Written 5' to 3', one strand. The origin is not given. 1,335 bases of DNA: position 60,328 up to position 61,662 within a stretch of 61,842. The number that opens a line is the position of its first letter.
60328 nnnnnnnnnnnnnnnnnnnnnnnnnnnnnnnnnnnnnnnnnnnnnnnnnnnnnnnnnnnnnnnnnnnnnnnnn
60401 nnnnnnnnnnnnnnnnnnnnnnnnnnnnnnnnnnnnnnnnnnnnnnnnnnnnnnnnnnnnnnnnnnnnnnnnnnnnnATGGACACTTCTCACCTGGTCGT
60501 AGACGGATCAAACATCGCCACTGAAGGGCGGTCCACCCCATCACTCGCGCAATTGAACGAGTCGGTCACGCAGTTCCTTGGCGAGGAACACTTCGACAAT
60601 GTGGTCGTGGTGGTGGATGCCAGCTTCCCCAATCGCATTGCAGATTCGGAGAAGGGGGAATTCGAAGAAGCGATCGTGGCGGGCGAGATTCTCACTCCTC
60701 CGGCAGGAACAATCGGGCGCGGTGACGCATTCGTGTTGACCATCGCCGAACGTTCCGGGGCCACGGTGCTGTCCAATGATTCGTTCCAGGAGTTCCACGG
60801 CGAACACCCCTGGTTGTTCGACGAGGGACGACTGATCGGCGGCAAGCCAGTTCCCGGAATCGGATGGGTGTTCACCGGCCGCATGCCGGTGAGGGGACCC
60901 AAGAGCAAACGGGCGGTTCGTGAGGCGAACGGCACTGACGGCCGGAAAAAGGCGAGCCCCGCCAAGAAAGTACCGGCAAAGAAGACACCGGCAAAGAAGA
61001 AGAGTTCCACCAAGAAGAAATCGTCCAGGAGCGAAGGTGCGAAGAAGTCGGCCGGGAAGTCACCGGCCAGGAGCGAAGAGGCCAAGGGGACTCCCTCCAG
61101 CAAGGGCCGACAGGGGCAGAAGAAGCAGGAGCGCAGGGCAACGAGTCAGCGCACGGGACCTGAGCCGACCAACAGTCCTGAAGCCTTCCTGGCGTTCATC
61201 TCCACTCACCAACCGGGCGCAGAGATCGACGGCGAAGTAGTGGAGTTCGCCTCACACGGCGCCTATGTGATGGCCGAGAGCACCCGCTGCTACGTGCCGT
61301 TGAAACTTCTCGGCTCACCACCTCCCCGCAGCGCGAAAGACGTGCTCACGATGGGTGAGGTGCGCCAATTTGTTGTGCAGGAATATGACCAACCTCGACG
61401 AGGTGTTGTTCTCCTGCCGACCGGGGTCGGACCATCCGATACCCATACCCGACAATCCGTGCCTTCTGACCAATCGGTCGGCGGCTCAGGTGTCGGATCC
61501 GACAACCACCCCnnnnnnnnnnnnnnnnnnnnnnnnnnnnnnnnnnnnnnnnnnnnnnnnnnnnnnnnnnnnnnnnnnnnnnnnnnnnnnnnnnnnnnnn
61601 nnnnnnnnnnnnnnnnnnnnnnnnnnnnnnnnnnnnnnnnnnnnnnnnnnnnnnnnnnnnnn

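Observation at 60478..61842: Unlisted right-edge ORF: Regnase/Zc3h12a-like NYN RNase fused to an S1 domain and a histone-H1-like polycationic tail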

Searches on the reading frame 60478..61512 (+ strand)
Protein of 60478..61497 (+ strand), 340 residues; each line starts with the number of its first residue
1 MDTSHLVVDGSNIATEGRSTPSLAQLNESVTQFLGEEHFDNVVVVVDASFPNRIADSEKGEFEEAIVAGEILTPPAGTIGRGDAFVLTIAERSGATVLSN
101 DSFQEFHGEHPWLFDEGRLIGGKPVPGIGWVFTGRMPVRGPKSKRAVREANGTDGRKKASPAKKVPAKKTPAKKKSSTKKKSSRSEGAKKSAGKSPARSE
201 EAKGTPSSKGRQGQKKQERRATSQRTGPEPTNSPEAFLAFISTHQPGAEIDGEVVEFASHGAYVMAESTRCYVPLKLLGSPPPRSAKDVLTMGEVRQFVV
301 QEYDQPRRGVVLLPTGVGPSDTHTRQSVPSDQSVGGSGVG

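Call 7: find_homologous_proteins(query=window:60478-61497:+, max_evalue=0.001)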
Query window:60478-61497:+ (340 aa): 6724 proteins with E <= 0.001 among 8000 candidates; the best 120 are listed.
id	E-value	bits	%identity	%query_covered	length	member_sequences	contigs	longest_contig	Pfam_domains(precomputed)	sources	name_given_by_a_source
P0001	2.5e-118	413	59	96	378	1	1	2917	PF11977.15,PF00575.30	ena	-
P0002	1.9e-114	401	54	96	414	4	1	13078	PF11977.15,PF00575.30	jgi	jgi:hypothetical protein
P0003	3.2e-113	397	59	96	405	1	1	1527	PF11977.15,PF00575.30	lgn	-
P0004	3.4e-112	393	53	97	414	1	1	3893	PF11977.15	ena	-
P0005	3.9e-105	370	54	97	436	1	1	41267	PF11977.15,PF00575.30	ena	-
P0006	1.2e-103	365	55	95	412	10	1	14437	PF11977.15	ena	-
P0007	1.8e-103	365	55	92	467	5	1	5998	PF11977.15,PF00575.30,PF07382.17,PF02095.22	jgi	-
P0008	9.5e-103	362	55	92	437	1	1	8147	PF11977.15,PF00575.30,PF07382.17,PF02095.22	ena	-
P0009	1.6e-102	361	54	97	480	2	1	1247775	PF11977.15,PF00575.30,PF07382.17,PF02095.22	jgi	jgi:hypothetical protein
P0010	3.1e-102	360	54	99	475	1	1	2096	PF11977.15,PF07382.17,PF02095.22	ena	-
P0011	3.8e-102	360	55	92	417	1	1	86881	PF11977.15,PF00575.30,PF07382.17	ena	-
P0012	4.4e-102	360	54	92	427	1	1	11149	PF11977.15,PF00575.30,PF07382.17,PF02095.22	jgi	-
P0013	6.3e-102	359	55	92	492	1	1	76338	PF11977.15,PF00575.30,PF07382.17,PF02095.22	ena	-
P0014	1.7e-101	358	56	92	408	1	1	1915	PF11977.15,PF00575.30,PF07382.17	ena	-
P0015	1.3e-100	355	55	92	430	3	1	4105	PF11977.15,PF00575.30,PF07382.17,PF02095.22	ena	-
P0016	1.4e-100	355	51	99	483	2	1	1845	PF11977.15,PF07382.17,PF02095.22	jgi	jgi:hypothetical protein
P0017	3.3e-100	354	54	92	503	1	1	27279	PF11977.15,PF00575.30,PF07382.17,PF02095.22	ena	-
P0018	3.5e-100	354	51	99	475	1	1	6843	PF11977.15,PF00575.30,PF07382.17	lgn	-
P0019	3.8e-100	354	56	95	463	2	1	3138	PF11977.15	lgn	-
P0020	5.2e-100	353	54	97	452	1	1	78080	PF11977.15,PF00575.30,PF07382.17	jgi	jgi:hypothetical protein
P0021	7.6e-100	353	53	92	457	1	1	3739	PF11977.15,PF00575.30,PF07382.17,PF02095.22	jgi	jgi:hypothetical protein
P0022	3.3e-99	351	55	92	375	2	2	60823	PF11977.15,PF00575.30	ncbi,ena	-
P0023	3.9e-99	350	54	92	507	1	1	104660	PF11977.15,PF00575.30,PF07382.17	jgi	-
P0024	6.0e-99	350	53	94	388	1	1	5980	PF11977.15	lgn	-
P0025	1.1e-98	349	53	92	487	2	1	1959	PF11977.15,PF00575.30,PF07382.17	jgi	-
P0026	1.2e-98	349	54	92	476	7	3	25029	PF11977.15,PF07382.17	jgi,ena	-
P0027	1.6e-98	348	54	92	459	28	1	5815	PF11977.15,PF00575.30,PF07382.17,PF02095.22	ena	-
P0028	1.6e-98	348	52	99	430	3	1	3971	PF11977.15,PF07382.17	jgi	jgi:predicted RNA-binding protein with RPS1 domain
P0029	3.1e-98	347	52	92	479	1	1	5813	PF11977.15,PF00575.30,PF07382.17,PF02095.22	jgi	jgi:S1 RNA binding domain/Zc3h12a-like Ribonuclease NYN domain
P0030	3.7e-98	347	56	92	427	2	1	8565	PF00575.30,PF07382.17,PF02095.22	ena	-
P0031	4.2e-98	347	50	100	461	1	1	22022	PF11977.15,PF00575.30,PF07382.17,PF02095.22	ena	-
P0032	5.1e-98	347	54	92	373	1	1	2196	PF11977.15,PF00575.30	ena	-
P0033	6.1e-98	346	53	92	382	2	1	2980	PF11977.15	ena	-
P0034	9.0e-98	346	55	92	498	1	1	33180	PF11977.15,PF07382.17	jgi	jgi:hypothetical protein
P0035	1.3e-97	345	54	92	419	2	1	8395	PF11977.15,PF00575.30,PF07382.17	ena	-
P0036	1.4e-97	345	49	92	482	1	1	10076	PF11977.15,PF00575.30,PF07382.17,PF02095.22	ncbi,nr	ncbi:MAG: histone H1-like repetitive region-containing protein [Actinomycetota bacterium]|nr:histone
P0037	2.1e-97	345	-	-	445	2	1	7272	PF11977.15,PF00575.30,PF07382.17,PF02095.22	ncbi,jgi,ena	-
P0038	2.5e-97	344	54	92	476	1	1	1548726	PF11977.15,PF00575.30,PF07382.17,PF02095.22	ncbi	-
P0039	2.6e-97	344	52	92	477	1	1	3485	PF11977.15,PF07382.17,PF02095.22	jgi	jgi:hypothetical protein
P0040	2.7e-97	344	52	93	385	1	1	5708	PF11977.15,PF00575.30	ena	-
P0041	2.8e-97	344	54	93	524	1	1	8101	PF11977.15,PF00575.30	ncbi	-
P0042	4.7e-97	343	55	93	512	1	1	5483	PF11977.15,PF07382.17,PF02095.22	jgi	jgi:hypothetical protein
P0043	4.7e-97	343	52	94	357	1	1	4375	PF11977.15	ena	-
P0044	4.8e-97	343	52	97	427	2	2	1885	PF11977.15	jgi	jgi:hypothetical protein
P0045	5.4e-97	343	50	92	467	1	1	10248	PF11977.15,PF00575.30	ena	-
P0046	6.1e-97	343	53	92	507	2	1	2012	PF11977.15,PF00575.30,PF07382.17,PF02095.22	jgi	jgi:hypothetical protein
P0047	8.3e-97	343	53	92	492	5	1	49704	PF11977.15,PF00575.30,PF07382.17,PF02095.22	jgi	-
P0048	1.4e-96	342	51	99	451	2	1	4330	PF11977.15,PF07382.17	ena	-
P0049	1.9e-96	341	52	92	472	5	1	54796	PF11977.15,PF07382.17,PF02095.22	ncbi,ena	-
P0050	2.0e-96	341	54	95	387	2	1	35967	PF11977.15,PF00575.30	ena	-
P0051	2.1e-96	341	50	95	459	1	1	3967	PF11977.15,PF07382.17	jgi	jgi:hypothetical protein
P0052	2.1e-96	341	51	98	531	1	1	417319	PF11977.15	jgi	jgi:hypothetical protein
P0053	2.5e-96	341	53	92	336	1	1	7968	PF11977.15,PF00575.30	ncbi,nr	ncbi:MAG TPA: S1 RNA-binding domain-containing protein, partial [Acidimicrobiales bacterium]|nr:S1 R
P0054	2.8e-96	341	55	91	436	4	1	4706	PF11977.15,PF00575.30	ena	-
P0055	3.7e-96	340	55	92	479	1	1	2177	PF11977.15,PF00575.30,PF07382.17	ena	-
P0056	4.3e-96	340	50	96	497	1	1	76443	PF11977.15,PF00575.30,PF07382.17,PF02095.22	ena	-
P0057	4.6e-96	340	52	91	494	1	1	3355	PF11977.15,PF07382.17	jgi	jgi:hypothetical protein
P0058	4.9e-96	340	52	92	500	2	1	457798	PF11977.15,PF07382.17,PF02095.22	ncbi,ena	-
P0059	5.0e-96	340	55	92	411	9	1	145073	PF11977.15,PF00575.30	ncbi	ncbi:MAG: S1 RNA-binding domain-containing protein [Acidimicrobiales bacterium]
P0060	6.2e-96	340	53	92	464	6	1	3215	PF11977.15,PF07382.17,PF02095.22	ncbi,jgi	jgi:hypothetical protein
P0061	6.6e-96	340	50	92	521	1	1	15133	PF11977.15,PF00575.30,PF07382.17,PF02095.22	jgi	-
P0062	8.0e-96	339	52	92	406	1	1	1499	PF11977.15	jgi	jgi:hypothetical protein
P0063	8.1e-96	339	51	95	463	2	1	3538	PF11977.15,PF00575.30,PF07382.17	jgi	jgi:hypothetical protein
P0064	8.3e-96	339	55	90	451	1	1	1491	PF11977.15,PF00575.30,PF07382.17,PF02095.22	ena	-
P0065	1.0e-95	339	53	92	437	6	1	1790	PF11977.15,PF00575.30,PF07382.17,PF02095.22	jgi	jgi:hypothetical protein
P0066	1.1e-95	339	52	92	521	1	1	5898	PF11977.15,PF00575.30,PF07382.17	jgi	jgi:hypothetical protein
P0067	1.2e-95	339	53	92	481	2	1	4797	PF11977.15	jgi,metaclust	metaclust:\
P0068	1.2e-95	339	52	92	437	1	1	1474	PF11977.15,PF00575.30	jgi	jgi:Zc3h12a-like Ribonuclease NYN domain/S1 RNA binding domain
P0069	1.2e-95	339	53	93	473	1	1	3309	PF11977.15,PF07382.17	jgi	-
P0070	1.3e-95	339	51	99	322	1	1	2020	PF11977.15,PF00575.30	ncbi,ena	-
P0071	1.3e-95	339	50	90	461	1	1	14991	PF11977.15,PF00575.30,PF07382.17,PF02095.22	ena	-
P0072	1.4e-95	339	54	92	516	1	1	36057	PF11977.15,PF07382.17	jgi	jgi:hypothetical protein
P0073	1.4e-95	339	52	92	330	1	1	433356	PF11977.15,PF00575.30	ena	-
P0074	1.7e-95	338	55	92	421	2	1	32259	PF11977.15,PF00575.30,PF07382.17,PF02095.22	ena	-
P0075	1.8e-95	338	51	100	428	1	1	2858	PF11977.15,PF00575.30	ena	-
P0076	1.9e-95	338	51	93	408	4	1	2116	PF11977.15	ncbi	-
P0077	2.0e-95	338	53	93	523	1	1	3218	PF11977.15,PF00575.30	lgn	-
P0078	2.3e-95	338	49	100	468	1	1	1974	PF11977.15,PF07382.17,PF02095.22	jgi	jgi:hypothetical protein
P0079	2.9e-95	338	53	96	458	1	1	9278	PF11977.15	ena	-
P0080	3.0e-95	338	53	92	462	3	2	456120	PF11977.15,PF07382.17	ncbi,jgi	jgi:hypothetical protein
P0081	3.7e-95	337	51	94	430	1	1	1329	PF11977.15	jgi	jgi:hypothetical protein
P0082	4.9e-95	337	53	93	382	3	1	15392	PF11977.15,PF00575.30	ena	-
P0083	5.1e-95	337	51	92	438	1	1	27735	PF11977.15,PF07382.17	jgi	jgi:hypothetical protein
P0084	5.3e-95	337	53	94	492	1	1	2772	PF11977.15,PF00575.30,PF07382.17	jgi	jgi:hypothetical protein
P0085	6.6e-95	336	55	91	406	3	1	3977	PF11977.15,PF00575.30,PF07382.17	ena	-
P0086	7.3e-95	336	52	92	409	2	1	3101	PF11977.15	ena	-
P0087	7.7e-95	336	50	93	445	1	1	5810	PF11977.15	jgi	jgi:hypothetical protein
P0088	7.7e-95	336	49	98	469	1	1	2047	PF11977.15,PF07382.17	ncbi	-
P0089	8.0e-95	336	52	93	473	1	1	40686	PF11977.15,PF00575.30,PF07382.17,PF02095.22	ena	-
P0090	8.1e-95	336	52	92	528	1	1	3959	PF11977.15,PF00575.30,PF07382.17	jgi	jgi:hypothetical protein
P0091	8.9e-95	336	51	94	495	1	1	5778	PF11977.15,PF07382.17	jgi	jgi:hypothetical protein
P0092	1.2e-94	336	-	-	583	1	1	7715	PF11977.15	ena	-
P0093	1.4e-94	335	50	95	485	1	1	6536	PF11977.15,PF00575.30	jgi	jgi:hypothetical protein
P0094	1.5e-94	335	52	91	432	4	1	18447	PF11977.15,PF00575.30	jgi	jgi:hypothetical protein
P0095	1.6e-94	335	50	94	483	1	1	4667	PF11977.15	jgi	jgi:hypothetical protein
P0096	1.7e-94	335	51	93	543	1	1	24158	PF11977.15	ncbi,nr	ncbi:MAG: S1 RNA-binding domain-containing protein [Acidimicrobiales bacterium]|nr:S1 RNA-binding do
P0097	1.7e-94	335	51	92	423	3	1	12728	PF11977.15,PF00575.30,PF07382.17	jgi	-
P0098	1.8e-94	335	54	92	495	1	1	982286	PF11977.15,PF00575.30,PF07382.17,PF02095.22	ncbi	-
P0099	2.1e-94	335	53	92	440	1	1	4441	PF11977.15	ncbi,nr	ncbi:MAG: Zc3h12a-like Ribonuclease domain [Acidimicrobiales bacterium]|nr:Zc3h12a-like Ribonuclease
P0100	2.5e-94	334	52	92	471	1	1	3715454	PF11977.15,PF07382.17,PF02095.22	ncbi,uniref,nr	ncbi:histone H1-like repetitive region-containing protein [Actinomarinicola tropica]|uniref:S1 RNA-b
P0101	2.6e-94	334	50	98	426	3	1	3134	PF11977.15,PF00575.30,PF07382.17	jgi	jgi:hypothetical protein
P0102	2.7e-94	334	52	91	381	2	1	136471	PF11977.15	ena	-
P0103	2.8e-94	334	52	98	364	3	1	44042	PF11977.15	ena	-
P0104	2.8e-94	334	51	92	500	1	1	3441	PF11977.15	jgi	jgi:hypothetical protein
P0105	3.9e-94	334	50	94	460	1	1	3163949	PF11977.15,PF00575.30,PF07382.17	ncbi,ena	-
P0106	4.0e-94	334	50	92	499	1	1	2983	PF11977.15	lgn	-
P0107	4.5e-94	334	50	98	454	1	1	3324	PF11977.15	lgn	-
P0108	4.8e-94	334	51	92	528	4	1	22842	PF11977.15,PF02095.22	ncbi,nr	ncbi:MAG TPA: S1 RNA-binding domain-containing protein [Acidimicrobiales bacterium]|nr:S1 RNA-bindin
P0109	4.8e-94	334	51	98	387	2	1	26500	PF11977.15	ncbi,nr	ncbi:MAG: hypothetical protein EBX39_00105, partial [Actinobacteria bacterium]|nr:hypothetical prote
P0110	4.8e-94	334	49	94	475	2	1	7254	PF11977.15,PF07382.17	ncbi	-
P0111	6.0e-94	333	52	93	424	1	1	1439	PF11977.15,PF00575.30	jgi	jgi:Zc3h12a-like Ribonuclease NYN domain/S1 RNA binding domain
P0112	6.9e-94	333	51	92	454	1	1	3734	PF11977.15,PF07382.17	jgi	jgi:hypothetical protein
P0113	7.1e-94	333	52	92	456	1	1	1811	PF11977.15,PF00575.30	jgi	jgi:hypothetical protein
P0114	7.8e-94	333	54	91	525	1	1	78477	PF11977.15,PF07382.17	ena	-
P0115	8.4e-94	333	50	95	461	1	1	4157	PF11977.15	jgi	jgi:hypothetical protein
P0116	9.7e-94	333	52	92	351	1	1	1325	PF11977.15,PF00575.30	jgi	jgi:hypothetical protein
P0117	1.0e-93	333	52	94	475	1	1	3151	PF11977.15,PF00575.30,PF07382.17,PF02095.22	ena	-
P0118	1.1e-93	332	53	93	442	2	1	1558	PF11977.15,PF00575.30,PF07382.17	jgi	jgi:hypothetical protein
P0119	1.1e-93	332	50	94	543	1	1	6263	PF11977.15,PF00575.30,PF07382.17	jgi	jgi:hypothetical protein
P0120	1.1e-93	332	53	92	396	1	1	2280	PF11977.15,PF00575.30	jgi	-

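Call 24: find_related_loci(query=A3, collection=genome_contigs, flank=8000)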
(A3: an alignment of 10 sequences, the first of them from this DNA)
Query A3 (318 aa) in genome_contigs; peptide patterns used: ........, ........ (x = any residue, [..] = any of these).
600 stretches matched a pattern (row limit reached: there are more); 584 encode a relative of the query (tblastn E <= 1e-3); the best 80 are kept; 80 distinct loci.
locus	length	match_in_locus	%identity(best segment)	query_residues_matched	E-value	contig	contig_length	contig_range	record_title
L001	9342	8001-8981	61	1-318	3e-123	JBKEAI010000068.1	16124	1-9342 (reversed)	MAG: Microthrixaceae bacterium isolate VLC_102 k121_1054630, whole genome shotgun sequence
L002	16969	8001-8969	60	1-318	2e-120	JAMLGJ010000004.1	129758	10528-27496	MAG: Microthrixaceae bacterium isolate ACE_NR_ACTI2 ACE_NR_ACTI2_4, whole genome shotgun sequence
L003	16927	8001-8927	58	1-318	2e-115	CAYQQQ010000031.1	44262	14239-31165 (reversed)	MAG TPA_asm: uncultured Microthrixaceae bacterium isolate SRP292972_co1_121 genome assembly, contig: NODE_488_length_442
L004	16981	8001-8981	58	1-318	2e-112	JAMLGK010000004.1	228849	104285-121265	MAG: Microthrixaceae bacterium isolate ACE_NR_ACTI3 ACE_NR_ACTI3_4, whole genome shotgun sequence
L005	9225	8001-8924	55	1-316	1e-108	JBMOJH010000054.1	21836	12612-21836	MAG: Microthrixaceae bacterium isolate Deming_bin.548 contig5963, whole genome shotgun sequence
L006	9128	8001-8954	55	1-314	3e-108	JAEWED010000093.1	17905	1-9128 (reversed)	MAG: Actinomycetes bacterium isolate OH_PBlB_13 k127_189939, whole genome shotgun sequence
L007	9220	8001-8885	58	1-312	2e-107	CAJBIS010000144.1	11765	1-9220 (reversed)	MAG: uncultured actinobacterium isolate Loc080925-5m_bin-0198 genome assembly, contig: bin-0198:144/489, whole genome sh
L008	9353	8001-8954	54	1-312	2e-106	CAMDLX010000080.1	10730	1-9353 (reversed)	MAG: Bifidobacterium breve isolate MiH-22jul19-91 genome assembly, contig: MiH-22jul19-C13145, whole genome shotgun sequ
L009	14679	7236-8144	54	1-312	3e-105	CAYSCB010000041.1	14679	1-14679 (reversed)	MAG TPA_asm: uncultured Aquihabitans sp. isolate binchicken_co74_74 genome assembly, contig: NODE_7723_length_14679_cov_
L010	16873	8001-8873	57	3-312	5e-104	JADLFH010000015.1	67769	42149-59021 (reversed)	MAG: Microthrixaceae bacterium isolate SJ36 c_000000179856, whole genome shotgun sequence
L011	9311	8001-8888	52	1-312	7e-103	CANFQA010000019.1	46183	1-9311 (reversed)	MAG: Microthrixaceae bacterium isolate Jr-14may18-219 genome assembly, contig: Jr-14may18-C1234, whole genome shotgun se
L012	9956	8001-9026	50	1-314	2e-102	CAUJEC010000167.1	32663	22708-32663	MAG: Actinomycetota bacterium isolate KLAP25 genome assembly, contig: KLAP25_278349, whole genome shotgun sequence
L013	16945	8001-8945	55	6-312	1e-102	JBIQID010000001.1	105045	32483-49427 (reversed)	MAG: Actinomycetota bacterium isolate mag.35e NODE_59_length_105045, whole genome shotgun sequence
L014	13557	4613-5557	52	1-312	2e-102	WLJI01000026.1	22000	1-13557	MAG: Actinomycetota bacterium isolate UFOp-RH-14apr17-525 RH-14apr17-525-c26, whole genome shotgun sequence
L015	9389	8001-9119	49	1-312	5e-102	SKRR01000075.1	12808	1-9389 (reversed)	MAG: Microthrixaceae bacterium isolate CSSed162cmA_492 CSSed16-2cmA-15173, whole genome shotgun sequence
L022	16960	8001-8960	51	1-317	2e-98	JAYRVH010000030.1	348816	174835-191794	MAG: Acidimicrobiales bacterium isolate NJ_NJASGE3bin.16 k141_471487, whole genome shotgun sequence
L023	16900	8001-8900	53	1-317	6e-98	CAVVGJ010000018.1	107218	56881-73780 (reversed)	MAG: uncultured Acidimicrobiaceae bacterium isolate MFD01721.bin.1.134 genome assembly, contig: contig_39930, whole geno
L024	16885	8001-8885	52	1-312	2e-97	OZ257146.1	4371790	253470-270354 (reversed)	MAG: Acidimicrobiales bacterium isolate dc441f95-861a-4a10-a9b7-c462a55f8454 genome assembly, chromosome: 1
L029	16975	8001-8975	51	1-317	2e-96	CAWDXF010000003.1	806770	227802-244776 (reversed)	MAG: uncultured Microthrixaceae bacterium isolate MFD04212.bin.2.37 genome assembly, contig: contig_6263, whole genome s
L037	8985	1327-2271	51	1-317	8e-95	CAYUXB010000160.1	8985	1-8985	MAG TPA_asm: uncultured Acidimicrobiaceae bacterium isolate SRP220891_co3_373 genome assembly, contig: NODE_13130_length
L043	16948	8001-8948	48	1-317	3e-93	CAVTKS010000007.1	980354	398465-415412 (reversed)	MAG: uncultured Acidimicrobiales bacterium isolate MFD06742.bin.1.182 genome assembly, contig: contig_8276, whole genome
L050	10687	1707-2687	49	3-312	3e-92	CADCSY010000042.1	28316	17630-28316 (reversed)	MAG: uncultured Acidimicrobiales bacterium isolate AVDCRST_MAG20 genome assembly, contig: NODE189, whole genome shotgun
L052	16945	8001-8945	51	1-318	5e-92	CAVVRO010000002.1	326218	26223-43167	MAG: uncultured Microthrixaceae bacterium isolate MFD02809.bin.2.299 genome assembly, contig: contig_120946, whole genom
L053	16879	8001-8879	52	1-312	6e-92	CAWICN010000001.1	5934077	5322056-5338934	MAG: uncultured Acidimicrobiaceae bacterium isolate MFD09603.bin.1.325 genome assembly, contig: contig_2717, whole genom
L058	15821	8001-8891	52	1-312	8e-92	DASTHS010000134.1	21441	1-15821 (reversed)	MAG TPA_asm: Acidimicrobiales bacterium isolate SMAG_U699 k141_23595, whole genome shotgun sequence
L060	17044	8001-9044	47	1-317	4e-91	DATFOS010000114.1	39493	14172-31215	MAG TPA_asm: Acidimicrobiales bacterium isolate SMAG_U9283 k141_1912716, whole genome shotgun sequence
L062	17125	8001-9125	46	1-316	2e-91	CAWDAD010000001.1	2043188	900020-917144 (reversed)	MAG: uncultured Acidimicrobiales bacterium isolate MFD01721.bin.2.139 genome assembly, contig: contig_11341, whole genom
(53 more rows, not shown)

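Call 25: predict_structure(alignment_id=A2)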
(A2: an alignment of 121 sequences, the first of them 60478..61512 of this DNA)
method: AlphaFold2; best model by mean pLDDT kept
length: 345 residues; sequences in the alignment: 121
mean_pLDDT: 81.0   pTM: 0.50
mean pLDDT of the five models: 81.0, 80.2, 79.9, 79.2, 78.7
residues with pLDDT >= 90: 228; 70-90: 14; 50-70: 31; < 50: 72
segments of 3 or more residues with pLDDT < 50: 168-170, 172-184, 186-192, 194-205, 207-214, 217-220, 321-345
pLDDT, mean of each block of 10 residues (from residue 1): 89 96 98 97 96 97 97 86 95 97 96 97 96 96 95 69 53 44 44 46 43 49 66 97 97 98 98 96 97 98 96 80 42 38 36
secondary structure, 60 per line:
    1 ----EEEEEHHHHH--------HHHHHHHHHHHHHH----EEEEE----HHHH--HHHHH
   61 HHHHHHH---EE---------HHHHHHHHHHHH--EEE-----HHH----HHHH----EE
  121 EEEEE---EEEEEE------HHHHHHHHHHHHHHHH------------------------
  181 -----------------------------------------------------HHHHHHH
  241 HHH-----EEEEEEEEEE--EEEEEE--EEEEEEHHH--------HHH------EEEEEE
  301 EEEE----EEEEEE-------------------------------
elements in order: E5-9 H10-14 H23-36 E41-45 H50-53 H56-67 H82-93 E96-98 H111-114 E119-125 E129-134 H141-156 H234-243 E249-258 E261-266 E269-274 E295-304 E309-314
